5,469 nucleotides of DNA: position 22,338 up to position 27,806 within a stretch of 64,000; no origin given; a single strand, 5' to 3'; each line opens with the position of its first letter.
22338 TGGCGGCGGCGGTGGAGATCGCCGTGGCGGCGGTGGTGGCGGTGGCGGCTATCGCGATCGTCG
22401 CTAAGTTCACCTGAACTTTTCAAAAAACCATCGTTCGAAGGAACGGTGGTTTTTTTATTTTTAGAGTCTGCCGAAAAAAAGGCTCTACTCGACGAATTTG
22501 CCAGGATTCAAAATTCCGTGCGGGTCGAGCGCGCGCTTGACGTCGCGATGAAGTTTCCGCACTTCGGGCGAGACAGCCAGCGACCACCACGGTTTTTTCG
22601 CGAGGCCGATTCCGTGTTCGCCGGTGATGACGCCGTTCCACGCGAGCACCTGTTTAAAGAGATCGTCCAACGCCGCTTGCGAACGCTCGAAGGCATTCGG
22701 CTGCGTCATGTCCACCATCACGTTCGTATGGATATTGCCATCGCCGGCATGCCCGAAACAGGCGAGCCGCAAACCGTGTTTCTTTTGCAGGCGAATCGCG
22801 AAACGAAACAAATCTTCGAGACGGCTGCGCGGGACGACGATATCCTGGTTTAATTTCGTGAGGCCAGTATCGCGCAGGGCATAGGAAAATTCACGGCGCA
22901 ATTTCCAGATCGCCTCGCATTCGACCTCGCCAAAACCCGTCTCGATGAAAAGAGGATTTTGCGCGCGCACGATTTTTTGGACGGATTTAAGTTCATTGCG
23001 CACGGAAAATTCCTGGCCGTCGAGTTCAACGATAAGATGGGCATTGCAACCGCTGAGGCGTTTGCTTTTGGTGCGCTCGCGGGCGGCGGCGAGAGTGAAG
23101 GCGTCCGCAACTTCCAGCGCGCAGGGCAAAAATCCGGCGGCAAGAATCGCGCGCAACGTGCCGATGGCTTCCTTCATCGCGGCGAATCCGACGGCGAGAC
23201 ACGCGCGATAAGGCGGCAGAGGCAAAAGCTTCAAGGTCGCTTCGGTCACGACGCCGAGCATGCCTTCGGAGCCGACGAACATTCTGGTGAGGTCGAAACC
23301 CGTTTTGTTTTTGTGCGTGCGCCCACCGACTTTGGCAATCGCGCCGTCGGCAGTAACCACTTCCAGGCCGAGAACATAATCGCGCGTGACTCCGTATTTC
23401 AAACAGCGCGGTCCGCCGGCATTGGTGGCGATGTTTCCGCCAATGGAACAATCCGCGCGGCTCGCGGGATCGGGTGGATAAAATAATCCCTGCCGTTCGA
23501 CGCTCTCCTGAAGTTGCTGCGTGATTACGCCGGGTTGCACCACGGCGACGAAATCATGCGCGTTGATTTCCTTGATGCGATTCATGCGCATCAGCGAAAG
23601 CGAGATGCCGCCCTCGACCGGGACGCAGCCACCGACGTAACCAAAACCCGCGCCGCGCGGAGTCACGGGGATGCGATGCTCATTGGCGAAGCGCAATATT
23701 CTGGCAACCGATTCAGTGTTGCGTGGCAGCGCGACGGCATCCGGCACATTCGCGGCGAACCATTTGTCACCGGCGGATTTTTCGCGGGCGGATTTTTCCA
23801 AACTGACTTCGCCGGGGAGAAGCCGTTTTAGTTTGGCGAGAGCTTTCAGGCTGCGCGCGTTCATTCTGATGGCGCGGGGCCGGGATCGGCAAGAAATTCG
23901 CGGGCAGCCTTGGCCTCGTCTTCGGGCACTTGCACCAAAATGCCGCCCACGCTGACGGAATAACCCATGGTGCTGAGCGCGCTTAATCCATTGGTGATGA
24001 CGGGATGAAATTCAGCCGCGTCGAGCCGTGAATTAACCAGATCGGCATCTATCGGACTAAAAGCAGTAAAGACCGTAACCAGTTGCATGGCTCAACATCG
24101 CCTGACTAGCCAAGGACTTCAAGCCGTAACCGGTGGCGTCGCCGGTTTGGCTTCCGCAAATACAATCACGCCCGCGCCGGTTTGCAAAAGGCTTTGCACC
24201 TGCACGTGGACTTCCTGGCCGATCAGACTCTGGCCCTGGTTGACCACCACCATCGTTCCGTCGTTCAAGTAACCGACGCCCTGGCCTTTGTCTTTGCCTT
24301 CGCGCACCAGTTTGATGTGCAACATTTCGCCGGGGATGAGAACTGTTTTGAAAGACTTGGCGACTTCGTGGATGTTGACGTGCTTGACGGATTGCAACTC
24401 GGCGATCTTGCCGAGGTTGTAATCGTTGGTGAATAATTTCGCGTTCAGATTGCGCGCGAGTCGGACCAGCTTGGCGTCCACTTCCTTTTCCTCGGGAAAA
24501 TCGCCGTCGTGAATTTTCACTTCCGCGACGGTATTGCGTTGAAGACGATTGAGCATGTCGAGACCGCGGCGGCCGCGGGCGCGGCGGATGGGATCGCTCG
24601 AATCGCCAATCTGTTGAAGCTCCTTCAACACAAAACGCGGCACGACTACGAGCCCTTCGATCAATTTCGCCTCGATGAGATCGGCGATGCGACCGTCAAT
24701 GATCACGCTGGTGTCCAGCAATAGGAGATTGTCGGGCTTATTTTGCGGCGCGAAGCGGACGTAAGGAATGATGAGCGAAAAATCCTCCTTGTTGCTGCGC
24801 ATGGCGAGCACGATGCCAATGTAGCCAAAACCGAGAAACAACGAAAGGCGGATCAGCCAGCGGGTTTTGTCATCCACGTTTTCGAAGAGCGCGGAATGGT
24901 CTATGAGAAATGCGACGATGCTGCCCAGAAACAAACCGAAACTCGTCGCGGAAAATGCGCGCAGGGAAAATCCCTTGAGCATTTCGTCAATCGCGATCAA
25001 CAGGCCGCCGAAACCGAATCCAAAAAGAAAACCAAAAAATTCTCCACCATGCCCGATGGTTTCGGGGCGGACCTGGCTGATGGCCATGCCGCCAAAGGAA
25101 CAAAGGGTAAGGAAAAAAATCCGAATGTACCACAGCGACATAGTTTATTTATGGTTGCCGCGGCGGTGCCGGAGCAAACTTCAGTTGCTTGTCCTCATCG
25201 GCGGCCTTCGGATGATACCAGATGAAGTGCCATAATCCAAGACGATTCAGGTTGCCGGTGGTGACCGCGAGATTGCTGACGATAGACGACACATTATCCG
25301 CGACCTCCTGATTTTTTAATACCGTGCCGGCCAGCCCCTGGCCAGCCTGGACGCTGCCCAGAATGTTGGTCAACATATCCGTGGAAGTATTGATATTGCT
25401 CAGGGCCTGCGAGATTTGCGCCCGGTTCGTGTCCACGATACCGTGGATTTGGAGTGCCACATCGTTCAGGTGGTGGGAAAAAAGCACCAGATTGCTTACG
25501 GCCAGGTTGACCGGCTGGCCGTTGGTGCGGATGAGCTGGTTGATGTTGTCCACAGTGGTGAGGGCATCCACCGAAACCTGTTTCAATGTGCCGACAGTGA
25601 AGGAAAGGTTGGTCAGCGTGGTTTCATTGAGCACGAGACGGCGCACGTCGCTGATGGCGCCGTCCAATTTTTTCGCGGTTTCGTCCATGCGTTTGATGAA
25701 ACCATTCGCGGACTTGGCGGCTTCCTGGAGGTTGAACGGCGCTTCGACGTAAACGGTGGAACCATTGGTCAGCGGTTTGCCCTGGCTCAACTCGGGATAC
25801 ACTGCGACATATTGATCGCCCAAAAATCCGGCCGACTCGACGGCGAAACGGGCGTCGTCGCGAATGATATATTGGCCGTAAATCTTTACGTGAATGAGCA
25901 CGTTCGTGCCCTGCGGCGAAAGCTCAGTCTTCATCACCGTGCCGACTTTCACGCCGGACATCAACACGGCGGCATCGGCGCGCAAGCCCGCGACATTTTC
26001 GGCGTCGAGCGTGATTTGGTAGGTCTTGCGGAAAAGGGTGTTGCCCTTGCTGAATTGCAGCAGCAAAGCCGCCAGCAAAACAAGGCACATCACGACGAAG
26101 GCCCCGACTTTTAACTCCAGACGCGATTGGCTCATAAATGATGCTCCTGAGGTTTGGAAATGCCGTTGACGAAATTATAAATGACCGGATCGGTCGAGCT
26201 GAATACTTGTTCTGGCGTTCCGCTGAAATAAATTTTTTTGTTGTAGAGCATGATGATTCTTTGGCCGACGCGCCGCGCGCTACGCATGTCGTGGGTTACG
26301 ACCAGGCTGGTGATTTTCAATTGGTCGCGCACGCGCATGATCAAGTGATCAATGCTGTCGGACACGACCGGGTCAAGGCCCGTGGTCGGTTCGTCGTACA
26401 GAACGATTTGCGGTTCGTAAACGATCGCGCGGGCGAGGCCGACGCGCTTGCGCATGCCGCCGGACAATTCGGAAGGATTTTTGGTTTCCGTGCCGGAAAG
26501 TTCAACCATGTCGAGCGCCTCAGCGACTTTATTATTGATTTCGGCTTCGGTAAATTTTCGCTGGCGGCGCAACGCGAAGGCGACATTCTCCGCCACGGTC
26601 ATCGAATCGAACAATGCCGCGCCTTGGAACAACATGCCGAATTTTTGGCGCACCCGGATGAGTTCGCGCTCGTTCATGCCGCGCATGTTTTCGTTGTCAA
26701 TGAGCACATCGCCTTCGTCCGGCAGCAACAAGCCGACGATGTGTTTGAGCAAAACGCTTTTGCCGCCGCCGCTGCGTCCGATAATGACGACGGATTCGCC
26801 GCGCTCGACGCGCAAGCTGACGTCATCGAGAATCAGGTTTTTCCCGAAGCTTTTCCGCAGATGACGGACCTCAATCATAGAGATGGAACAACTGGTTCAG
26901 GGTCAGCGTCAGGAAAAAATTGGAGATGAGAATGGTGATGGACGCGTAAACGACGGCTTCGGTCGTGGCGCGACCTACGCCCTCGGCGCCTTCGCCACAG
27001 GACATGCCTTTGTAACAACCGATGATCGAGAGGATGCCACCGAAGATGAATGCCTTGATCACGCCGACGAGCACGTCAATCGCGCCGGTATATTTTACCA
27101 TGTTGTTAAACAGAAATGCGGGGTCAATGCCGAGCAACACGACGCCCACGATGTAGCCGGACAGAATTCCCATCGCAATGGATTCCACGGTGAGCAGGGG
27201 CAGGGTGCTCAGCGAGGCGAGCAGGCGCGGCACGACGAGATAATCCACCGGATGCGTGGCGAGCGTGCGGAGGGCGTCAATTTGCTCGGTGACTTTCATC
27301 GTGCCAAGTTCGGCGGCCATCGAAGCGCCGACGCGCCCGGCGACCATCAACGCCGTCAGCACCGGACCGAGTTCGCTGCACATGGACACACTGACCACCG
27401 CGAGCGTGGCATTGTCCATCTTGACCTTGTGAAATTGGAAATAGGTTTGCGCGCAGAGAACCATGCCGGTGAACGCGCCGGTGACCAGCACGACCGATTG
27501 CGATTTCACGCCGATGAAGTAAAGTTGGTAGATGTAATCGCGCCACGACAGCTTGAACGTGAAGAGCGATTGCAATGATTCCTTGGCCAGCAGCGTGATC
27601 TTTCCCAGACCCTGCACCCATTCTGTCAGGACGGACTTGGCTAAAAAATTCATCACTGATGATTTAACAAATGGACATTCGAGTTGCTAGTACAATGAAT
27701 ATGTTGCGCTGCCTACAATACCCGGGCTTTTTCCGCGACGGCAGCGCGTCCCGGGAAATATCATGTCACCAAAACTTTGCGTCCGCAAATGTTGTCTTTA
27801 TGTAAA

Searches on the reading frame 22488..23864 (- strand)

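Call 60: search_protein_families(library=pfam, proteins=[window:22488-23864:-], max_evalue=0.00001)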
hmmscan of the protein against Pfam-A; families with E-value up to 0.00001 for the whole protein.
window:22488-23864:- (459 aa): 2 families
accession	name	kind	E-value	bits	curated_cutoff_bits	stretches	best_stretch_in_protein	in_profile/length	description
PF02913.24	FAD-oxidase_C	-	1.6e-51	175.9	21.2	1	217-456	2-247/248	FAD linked oxidases, C-terminal domain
PF01565.28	FAD_binding_4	-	5e-46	156.3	26.4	1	41-179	1-138/139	FAD binding domain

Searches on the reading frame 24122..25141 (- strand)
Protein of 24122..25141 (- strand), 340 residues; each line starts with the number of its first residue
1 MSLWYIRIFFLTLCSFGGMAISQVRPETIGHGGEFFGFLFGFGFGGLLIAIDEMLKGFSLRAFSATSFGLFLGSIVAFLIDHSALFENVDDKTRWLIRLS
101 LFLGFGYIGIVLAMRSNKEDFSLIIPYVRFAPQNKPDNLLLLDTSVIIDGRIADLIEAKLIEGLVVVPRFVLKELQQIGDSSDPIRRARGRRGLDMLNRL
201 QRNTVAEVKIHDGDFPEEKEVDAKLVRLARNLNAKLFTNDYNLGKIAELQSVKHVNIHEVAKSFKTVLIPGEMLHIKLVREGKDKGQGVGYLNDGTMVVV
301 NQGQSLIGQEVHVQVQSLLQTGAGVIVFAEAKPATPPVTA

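Call 60: search_protein_families(library=pfam, proteins=[window:24122-25141:-], max_evalue=0.00001)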
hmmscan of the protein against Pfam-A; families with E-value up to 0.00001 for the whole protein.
window:24122-25141:- (340 aa): 2 families
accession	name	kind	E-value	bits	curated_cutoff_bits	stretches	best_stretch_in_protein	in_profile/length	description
PF01850.27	PIN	-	3.4e-07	31.3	23.6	1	141-248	2-119/120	PIN domain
PF01938.26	TRAM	-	9.9e-06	25.8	21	0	271-316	5-49/61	TRAM domain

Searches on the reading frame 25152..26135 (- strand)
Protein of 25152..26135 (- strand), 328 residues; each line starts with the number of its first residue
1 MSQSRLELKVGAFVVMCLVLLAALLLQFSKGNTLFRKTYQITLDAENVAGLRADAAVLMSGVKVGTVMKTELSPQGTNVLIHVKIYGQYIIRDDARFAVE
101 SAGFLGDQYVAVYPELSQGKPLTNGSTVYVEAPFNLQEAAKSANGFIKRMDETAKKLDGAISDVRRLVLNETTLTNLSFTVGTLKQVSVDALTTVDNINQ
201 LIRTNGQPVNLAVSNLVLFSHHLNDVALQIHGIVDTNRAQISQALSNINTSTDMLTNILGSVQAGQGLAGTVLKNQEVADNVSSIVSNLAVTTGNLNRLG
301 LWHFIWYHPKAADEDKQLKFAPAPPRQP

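Call 60: search_protein_families(library=pfam, proteins=[window:25152-26135:-], max_evalue=0.00001)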
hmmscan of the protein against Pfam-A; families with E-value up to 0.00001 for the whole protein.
window:25152-26135:- (328 aa): 1 family
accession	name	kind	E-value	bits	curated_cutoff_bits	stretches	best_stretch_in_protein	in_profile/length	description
PF02470.25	MlaD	-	3.3e-16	59.7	25.1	1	38-114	2-80/81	MlaD protein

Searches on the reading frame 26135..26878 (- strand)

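Call 60: search_protein_families(library=pfam, proteins=[window:26135-26878:-], max_evalue=0.00001)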
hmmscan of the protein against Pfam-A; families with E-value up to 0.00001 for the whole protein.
window:26135-26878:- (248 aa): 1 family
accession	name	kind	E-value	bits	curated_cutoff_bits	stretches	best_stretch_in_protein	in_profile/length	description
PF00005.33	ABC_tran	-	2.3e-34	119.4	25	1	17-166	1-137/137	ABC transporter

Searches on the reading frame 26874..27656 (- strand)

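Call 60: search_protein_families(library=pfam, proteins=[window:26874-27656:-], max_evalue=0.00001)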
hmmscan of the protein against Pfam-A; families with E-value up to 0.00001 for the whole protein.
window:26874-27656:- (261 aa): 1 family
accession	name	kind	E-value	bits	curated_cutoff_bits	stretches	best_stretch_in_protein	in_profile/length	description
PF02405.21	MlaE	-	3.6e-74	249.4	22.5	1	42-251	2-211/212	Permease MlaE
